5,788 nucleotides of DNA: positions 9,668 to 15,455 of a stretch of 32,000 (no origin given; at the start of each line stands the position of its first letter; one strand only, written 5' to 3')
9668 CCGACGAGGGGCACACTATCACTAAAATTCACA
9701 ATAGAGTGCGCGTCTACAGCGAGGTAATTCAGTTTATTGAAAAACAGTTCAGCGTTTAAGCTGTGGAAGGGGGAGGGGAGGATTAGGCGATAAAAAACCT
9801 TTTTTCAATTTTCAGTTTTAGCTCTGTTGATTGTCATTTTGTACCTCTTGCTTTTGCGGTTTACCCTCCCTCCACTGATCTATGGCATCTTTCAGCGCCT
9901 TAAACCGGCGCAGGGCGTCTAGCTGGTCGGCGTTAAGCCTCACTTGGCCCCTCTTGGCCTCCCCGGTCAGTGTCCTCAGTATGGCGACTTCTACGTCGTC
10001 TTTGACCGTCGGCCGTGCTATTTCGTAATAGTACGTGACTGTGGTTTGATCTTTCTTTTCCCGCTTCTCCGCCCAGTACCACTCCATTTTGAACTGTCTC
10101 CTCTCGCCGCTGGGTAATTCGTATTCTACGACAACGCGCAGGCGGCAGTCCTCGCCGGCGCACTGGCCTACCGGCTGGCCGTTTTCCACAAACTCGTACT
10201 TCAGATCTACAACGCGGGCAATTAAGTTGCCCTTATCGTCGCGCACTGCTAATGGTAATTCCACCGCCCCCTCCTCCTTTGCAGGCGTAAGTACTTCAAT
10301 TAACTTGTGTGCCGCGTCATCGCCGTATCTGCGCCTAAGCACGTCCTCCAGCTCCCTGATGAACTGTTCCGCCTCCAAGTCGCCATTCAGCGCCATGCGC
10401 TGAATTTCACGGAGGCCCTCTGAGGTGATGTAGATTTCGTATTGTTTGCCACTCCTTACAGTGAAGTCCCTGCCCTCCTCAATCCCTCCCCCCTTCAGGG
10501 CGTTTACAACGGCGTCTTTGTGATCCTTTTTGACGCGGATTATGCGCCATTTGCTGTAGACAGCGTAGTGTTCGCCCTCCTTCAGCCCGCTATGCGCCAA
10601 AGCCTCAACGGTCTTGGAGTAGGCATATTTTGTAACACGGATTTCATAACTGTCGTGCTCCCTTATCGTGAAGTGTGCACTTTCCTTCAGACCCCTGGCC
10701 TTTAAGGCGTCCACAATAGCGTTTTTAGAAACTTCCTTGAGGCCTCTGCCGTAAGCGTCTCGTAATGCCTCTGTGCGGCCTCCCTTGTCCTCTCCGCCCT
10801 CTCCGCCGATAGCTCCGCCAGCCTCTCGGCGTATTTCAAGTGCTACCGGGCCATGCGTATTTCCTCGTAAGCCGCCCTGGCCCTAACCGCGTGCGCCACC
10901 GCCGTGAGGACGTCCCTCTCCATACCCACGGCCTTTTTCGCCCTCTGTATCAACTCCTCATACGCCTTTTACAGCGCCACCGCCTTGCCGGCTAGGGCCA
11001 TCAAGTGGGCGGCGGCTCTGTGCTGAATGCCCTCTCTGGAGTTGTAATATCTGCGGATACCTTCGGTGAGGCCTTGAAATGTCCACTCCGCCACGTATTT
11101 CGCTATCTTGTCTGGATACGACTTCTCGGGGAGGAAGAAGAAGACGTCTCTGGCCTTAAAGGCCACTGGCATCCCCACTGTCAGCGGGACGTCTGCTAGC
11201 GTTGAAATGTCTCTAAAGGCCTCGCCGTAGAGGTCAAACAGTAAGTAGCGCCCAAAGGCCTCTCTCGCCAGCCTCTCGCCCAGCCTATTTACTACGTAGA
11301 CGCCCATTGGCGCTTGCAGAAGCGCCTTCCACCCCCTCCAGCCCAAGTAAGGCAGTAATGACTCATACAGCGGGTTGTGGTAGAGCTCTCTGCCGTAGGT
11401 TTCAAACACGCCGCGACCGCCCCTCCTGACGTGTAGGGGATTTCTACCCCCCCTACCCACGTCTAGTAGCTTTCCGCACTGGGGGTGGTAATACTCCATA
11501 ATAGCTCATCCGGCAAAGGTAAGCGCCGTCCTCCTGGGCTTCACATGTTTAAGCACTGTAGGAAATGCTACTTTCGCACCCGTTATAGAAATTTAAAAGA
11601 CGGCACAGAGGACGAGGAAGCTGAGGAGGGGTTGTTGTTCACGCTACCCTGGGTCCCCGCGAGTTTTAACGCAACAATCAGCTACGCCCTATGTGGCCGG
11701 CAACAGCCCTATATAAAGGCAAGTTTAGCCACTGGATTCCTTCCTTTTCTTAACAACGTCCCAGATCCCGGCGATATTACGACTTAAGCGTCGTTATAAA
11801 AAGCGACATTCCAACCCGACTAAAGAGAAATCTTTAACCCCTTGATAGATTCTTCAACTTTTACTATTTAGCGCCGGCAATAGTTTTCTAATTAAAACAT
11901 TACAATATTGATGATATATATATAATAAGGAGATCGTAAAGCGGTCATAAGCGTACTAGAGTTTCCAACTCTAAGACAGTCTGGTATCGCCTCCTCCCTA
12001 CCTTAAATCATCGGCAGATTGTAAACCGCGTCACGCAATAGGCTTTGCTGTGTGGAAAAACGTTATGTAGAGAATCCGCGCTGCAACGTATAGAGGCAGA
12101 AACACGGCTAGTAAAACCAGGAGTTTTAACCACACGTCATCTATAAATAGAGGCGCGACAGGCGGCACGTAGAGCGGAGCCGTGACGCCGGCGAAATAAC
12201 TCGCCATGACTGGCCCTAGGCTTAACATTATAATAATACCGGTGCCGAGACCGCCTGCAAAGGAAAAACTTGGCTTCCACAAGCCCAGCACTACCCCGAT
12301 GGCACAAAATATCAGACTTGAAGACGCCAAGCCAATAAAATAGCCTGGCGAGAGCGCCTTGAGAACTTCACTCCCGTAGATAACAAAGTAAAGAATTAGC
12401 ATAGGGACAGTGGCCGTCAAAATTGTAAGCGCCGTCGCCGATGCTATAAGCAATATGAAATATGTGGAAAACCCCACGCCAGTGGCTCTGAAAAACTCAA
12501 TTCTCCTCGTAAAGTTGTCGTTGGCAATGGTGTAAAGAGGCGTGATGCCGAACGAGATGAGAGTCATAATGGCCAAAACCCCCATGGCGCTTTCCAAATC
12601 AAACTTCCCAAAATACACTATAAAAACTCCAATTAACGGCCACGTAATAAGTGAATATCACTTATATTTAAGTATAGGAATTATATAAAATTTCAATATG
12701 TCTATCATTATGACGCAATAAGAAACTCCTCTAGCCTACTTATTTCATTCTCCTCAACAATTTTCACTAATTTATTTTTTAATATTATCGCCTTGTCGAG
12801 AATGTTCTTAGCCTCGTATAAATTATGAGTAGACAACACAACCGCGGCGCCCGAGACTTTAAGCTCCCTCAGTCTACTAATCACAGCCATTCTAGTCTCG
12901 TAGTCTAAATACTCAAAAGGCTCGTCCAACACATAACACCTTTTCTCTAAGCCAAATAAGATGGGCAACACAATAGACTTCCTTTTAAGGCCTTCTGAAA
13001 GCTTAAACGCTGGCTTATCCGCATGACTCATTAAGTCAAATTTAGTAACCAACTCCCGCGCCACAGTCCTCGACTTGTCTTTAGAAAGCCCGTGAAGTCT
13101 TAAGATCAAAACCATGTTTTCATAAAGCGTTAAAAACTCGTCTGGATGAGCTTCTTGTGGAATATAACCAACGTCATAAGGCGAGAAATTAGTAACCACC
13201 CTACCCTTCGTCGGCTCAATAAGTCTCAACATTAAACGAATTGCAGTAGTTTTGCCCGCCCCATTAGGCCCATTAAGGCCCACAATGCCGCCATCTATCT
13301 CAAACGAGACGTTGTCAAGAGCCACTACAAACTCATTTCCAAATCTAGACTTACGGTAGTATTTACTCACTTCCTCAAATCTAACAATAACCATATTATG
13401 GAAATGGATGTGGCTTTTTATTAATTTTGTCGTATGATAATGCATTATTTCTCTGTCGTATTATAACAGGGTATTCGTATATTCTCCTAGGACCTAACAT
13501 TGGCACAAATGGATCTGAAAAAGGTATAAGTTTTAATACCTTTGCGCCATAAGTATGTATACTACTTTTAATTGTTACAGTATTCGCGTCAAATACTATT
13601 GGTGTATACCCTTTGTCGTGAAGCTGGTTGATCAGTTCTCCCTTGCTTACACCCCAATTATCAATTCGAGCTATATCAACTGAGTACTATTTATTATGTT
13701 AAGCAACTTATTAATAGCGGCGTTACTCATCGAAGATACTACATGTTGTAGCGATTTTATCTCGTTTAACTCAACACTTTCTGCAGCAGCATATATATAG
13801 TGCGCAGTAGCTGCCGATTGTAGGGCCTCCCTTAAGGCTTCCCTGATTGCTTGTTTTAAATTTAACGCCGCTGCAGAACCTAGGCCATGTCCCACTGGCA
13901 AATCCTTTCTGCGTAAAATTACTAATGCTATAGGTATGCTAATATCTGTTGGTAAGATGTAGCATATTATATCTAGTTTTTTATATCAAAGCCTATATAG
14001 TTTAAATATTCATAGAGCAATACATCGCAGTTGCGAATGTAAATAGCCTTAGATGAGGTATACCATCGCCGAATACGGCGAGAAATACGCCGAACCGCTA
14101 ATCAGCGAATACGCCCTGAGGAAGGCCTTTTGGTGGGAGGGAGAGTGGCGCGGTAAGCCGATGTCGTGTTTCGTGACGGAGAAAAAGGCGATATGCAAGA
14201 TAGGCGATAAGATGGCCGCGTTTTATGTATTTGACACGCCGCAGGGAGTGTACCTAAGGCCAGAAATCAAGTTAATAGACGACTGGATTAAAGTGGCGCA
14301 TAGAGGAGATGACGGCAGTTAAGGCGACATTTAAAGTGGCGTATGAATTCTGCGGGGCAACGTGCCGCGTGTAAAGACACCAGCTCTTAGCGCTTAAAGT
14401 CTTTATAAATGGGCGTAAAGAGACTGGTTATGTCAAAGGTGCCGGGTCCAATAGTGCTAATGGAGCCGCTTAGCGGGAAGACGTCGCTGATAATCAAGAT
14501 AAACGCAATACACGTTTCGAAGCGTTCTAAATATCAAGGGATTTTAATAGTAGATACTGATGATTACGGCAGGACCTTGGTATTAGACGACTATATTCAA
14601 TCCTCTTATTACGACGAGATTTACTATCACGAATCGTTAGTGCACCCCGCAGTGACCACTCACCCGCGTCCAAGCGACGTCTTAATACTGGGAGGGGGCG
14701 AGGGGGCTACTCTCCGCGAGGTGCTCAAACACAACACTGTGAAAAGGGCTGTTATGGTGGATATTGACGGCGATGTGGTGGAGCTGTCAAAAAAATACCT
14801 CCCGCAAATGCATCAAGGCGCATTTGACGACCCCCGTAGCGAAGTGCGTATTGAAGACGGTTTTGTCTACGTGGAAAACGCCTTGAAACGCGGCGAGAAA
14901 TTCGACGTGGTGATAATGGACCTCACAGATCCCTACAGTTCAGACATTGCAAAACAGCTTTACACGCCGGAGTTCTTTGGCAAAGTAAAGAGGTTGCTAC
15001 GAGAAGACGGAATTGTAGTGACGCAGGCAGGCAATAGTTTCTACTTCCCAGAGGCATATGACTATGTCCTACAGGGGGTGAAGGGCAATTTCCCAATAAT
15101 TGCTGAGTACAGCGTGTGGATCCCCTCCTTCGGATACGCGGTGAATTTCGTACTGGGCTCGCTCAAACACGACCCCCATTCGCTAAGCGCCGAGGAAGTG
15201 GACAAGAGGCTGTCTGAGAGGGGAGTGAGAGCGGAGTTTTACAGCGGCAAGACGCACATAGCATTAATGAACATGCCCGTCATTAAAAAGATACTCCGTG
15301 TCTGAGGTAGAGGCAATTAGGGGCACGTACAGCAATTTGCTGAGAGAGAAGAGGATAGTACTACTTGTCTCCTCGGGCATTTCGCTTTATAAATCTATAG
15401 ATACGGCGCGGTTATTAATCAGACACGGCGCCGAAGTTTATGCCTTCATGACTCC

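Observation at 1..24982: A divergent two-gene repeat unit occurs three times, and no large-gene copy is intact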

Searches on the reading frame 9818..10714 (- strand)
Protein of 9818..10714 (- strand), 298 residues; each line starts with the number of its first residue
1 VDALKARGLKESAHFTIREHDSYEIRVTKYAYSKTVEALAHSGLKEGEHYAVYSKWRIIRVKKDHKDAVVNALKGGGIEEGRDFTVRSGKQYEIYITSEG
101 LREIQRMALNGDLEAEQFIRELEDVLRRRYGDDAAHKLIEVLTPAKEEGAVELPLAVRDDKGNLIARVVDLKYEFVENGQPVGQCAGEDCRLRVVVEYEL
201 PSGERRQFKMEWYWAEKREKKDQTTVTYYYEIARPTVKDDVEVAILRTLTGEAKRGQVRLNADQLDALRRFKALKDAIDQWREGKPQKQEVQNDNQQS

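Call 9: search_protein_families(library=pfam, proteins=[window:9818-10714:-], max_evalue=0.01)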
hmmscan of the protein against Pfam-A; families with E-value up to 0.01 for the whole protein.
window:9818-10714:- (298 aa): 1 family
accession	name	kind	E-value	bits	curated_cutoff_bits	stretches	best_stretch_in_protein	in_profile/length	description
PF07775.16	PaRep2b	-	2.4e-144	482.1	20.4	1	1-286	228-512/512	PaRep2b protein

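Call 10: search_protein_families(library=ncbifam, proteins=[window:9818-10714:-], max_evalue=0.01)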
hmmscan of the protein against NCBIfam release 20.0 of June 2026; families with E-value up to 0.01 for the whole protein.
window:9818-10714:- (298 aa): 0 families

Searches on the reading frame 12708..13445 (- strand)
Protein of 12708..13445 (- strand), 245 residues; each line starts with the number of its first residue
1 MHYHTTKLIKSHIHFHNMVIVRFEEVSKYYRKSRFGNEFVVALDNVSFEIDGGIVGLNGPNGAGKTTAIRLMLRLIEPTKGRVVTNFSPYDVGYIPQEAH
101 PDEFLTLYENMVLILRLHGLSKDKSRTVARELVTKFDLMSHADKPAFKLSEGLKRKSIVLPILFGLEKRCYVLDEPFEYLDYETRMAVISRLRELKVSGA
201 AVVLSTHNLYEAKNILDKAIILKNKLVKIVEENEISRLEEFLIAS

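Call 83: search_protein_families(library=pfam, proteins=[window:12708-13445:-], max_evalue=0.01)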
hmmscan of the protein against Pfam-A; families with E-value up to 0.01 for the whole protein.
window:12708-13445:- (245 aa): 3 families
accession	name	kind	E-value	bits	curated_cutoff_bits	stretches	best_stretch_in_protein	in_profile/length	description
PF00005.33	ABC_tran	-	3.6e-16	60.4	25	1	43-177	1-136/137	ABC transporter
PF13304.12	AAA_21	-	1.7e-09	38.7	27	1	145-210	234-301/304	AAA domain, putative AbiEii toxin, Type IV TA system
PF13476.12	AAA_23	-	0.00068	20.8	27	1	44-70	11-37/201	AAA domain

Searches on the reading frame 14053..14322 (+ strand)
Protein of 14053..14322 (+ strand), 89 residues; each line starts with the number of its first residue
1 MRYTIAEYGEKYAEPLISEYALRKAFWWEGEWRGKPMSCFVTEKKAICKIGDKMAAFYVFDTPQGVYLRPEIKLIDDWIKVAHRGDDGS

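Call 9: search_protein_families(library=pfam, proteins=[window:14053-14322:+], max_evalue=0.01)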
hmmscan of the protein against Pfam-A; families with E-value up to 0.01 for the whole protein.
window:14053-14322:+ (89 aa): 1 family
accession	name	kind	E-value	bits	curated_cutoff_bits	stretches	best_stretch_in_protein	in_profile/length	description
PF07903.16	PaRep2a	-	2.3e-46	157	25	1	4-87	40-122/122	PaRep2a protein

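Call 10: search_protein_families(library=ncbifam, proteins=[window:14053-14322:+], max_evalue=0.01)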
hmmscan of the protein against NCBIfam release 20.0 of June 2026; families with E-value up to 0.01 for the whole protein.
window:14053-14322:+ (89 aa): 0 families

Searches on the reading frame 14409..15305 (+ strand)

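Call 83: search_protein_families(library=pfam, proteins=[window:14409-15305:+], max_evalue=0.01)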
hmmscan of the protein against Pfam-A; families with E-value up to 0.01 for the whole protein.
window:14409-15305:+ (298 aa): 6 families
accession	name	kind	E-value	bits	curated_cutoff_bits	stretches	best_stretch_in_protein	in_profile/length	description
PF01564.23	Spermine_synth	-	1.5e-51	175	22.9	1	71-248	2-174/186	Spermine/spermidine synthase domain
PF17284.7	Spermine_synt_N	-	4.7e-07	30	22.1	1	28-64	14-50/53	Spermidine synthase tetramerisation domain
PF08242.18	Methyltransf_12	-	8.9e-05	23.6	30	1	92-202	1-97/98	Methyltransferase domain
PF13847.12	Methyltransf_31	-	0.00064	19.9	27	1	92-209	8-113/145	Methyltransferase domain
PF13489.12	Methyltransf_23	-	0.0035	17.5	27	1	76-172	11-89/164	Methyltransferase domain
PF03602.21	Cons_hypoth95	-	0.0091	16.1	24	0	94-209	48-154/182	Conserved hypothetical protein 95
